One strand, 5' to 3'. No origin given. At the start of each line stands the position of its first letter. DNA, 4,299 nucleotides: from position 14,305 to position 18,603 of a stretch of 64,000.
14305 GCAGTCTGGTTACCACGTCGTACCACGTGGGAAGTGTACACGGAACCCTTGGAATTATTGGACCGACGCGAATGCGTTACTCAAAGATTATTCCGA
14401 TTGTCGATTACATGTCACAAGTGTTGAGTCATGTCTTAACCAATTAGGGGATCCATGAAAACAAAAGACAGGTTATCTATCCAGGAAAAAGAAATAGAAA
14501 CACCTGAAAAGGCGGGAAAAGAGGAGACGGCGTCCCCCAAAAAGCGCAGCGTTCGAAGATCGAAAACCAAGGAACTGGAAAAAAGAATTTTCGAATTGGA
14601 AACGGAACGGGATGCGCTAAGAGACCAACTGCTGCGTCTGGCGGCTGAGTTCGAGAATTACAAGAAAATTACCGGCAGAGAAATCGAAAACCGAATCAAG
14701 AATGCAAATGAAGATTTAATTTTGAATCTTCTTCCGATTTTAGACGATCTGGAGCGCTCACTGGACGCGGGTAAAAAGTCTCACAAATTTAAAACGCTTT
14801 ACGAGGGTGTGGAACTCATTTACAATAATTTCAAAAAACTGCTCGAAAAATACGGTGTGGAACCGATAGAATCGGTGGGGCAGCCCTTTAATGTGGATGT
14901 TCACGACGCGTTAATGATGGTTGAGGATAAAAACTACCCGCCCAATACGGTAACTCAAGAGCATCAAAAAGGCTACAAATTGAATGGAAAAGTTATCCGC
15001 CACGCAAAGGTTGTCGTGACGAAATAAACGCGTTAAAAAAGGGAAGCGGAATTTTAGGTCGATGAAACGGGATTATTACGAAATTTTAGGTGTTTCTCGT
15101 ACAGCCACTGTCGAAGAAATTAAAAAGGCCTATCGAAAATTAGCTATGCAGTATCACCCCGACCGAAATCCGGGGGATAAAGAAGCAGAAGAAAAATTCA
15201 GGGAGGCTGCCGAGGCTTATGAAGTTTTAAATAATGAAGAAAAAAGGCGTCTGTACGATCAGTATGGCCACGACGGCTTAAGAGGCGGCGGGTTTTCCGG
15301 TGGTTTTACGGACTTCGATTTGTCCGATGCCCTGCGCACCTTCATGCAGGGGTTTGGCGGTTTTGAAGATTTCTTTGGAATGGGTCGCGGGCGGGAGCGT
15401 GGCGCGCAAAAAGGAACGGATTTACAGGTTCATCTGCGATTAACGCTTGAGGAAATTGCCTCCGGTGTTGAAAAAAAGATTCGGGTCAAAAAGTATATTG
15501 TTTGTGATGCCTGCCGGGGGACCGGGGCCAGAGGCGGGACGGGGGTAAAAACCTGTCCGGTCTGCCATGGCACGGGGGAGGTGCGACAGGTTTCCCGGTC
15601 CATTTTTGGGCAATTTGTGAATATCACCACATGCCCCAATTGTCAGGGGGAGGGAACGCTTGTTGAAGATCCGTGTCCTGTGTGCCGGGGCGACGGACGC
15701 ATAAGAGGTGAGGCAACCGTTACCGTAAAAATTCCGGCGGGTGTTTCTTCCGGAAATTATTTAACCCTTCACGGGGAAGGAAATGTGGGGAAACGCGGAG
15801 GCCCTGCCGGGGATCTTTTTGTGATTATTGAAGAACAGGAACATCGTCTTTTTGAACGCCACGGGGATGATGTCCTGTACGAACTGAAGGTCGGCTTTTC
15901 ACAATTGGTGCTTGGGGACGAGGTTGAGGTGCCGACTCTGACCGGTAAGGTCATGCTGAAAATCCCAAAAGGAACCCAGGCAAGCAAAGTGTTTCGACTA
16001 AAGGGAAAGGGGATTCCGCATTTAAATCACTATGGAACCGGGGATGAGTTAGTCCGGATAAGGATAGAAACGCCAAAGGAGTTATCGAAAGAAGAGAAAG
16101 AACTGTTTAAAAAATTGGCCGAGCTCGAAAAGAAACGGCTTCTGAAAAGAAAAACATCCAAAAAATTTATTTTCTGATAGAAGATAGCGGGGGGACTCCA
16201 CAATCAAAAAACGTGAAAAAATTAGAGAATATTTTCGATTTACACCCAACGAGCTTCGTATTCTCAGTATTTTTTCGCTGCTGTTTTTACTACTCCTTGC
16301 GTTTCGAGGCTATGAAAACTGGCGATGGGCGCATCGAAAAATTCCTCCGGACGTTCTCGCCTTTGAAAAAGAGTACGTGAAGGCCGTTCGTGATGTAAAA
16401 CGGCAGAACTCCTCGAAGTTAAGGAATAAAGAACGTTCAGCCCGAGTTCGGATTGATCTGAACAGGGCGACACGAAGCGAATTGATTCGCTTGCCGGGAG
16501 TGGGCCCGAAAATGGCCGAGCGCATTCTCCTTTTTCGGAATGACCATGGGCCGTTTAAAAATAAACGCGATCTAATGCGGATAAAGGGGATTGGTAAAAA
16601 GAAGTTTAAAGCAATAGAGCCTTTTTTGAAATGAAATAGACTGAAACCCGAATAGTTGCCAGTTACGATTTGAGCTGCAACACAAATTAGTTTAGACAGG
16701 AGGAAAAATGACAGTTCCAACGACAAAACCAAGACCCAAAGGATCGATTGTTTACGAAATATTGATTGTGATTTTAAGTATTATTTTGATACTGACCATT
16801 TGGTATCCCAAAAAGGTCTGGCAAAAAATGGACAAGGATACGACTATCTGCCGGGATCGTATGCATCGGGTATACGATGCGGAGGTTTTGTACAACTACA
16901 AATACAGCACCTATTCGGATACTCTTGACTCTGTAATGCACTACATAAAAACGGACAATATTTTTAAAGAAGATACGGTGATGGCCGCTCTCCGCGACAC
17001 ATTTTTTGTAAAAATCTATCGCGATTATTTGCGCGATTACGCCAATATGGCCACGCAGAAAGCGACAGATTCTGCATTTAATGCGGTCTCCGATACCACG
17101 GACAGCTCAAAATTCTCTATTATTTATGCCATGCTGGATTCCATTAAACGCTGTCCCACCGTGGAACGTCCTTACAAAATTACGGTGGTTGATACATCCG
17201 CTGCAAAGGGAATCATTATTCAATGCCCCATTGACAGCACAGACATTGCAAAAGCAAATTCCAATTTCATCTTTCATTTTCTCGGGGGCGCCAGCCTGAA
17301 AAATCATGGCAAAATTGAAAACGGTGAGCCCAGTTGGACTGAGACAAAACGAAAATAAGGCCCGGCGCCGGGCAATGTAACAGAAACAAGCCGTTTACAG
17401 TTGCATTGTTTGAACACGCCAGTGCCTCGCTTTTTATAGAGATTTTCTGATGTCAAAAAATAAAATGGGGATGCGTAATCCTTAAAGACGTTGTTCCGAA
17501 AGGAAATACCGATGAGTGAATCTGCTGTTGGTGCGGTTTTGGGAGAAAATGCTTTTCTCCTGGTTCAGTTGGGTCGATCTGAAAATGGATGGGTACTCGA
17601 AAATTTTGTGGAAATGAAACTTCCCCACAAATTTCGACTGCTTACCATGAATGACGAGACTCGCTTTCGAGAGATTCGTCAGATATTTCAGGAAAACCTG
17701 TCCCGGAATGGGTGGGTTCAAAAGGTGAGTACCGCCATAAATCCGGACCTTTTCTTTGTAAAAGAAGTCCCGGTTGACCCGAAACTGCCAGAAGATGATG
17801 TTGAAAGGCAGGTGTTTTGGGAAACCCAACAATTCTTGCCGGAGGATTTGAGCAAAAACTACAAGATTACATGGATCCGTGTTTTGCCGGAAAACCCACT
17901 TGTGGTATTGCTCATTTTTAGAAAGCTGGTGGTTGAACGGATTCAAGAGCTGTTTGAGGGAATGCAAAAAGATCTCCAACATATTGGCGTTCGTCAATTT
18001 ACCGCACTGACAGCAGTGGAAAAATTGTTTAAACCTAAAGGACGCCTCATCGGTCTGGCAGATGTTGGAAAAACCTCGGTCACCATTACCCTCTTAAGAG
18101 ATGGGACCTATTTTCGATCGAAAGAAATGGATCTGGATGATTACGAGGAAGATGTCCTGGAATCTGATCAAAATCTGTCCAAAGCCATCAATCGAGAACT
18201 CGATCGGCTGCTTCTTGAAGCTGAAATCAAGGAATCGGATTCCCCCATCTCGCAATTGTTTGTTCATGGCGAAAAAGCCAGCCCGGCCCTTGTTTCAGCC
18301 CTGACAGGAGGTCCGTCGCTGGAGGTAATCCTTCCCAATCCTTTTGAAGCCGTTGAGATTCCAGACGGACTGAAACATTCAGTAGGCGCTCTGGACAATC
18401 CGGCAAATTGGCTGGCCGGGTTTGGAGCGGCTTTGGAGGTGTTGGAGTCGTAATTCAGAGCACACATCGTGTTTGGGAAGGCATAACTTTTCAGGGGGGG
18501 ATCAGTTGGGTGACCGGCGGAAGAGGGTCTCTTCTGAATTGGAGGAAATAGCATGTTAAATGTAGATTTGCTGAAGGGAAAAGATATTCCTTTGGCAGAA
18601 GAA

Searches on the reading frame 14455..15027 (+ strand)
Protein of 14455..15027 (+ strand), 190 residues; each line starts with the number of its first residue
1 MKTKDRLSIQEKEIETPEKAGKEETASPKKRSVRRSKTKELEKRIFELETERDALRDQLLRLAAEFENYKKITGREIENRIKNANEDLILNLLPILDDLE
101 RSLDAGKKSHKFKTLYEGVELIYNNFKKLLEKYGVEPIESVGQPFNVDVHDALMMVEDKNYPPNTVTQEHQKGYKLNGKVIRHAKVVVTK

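Call 33: search_protein_families(library=pfam, proteins=[window:14455-15027:+], max_evalue=0.001)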
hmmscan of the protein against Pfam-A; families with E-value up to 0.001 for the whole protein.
window:14455-15027:+ (190 aa): 1 family
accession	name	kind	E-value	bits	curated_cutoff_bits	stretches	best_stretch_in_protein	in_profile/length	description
PF01025.24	GrpE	-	6e-52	176.1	25.8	1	33-190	8-165/165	GrpE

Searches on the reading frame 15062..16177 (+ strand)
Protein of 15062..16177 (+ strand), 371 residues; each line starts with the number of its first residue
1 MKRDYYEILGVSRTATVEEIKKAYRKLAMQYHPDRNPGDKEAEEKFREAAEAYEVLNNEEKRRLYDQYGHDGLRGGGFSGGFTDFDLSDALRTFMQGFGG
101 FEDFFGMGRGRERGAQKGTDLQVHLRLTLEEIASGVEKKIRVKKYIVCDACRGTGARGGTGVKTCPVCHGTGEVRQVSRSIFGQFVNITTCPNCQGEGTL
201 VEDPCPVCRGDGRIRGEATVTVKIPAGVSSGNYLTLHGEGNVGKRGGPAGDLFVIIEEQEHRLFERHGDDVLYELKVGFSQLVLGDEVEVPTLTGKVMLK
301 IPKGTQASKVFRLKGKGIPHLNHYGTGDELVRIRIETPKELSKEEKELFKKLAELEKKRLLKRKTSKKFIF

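Call 33: search_protein_families(library=pfam, proteins=[window:15062-16177:+], max_evalue=0.001)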
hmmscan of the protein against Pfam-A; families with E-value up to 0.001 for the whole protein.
window:15062-16177:+ (371 aa): 3 families
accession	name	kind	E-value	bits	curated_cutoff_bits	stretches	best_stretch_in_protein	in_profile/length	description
PF01556.23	DnaJ_C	-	3.2e-47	160.8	26.6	1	121-338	1-152/152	DnaJ C terminal domain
PF00226.36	DnaJ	-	1.9e-29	102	27.8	1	4-66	1-63/63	DnaJ domain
PF00684.25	DnaJ_CXXCXGXG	-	8.6e-17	61.6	32.7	1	148-212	1-65/65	DnaJ central domain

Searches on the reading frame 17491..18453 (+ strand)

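Call 33: search_protein_families(library=pfam, proteins=[window:17491-18453:+], max_evalue=0.001)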
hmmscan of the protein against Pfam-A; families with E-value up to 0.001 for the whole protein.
window:17491-18453:+ (320 aa): 1 family
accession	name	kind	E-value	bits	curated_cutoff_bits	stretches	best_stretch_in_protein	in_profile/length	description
PF11104.14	PilM_2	-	8.6e-08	31.9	27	1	18-208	5-203/340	Type IV pilus assembly protein PilM;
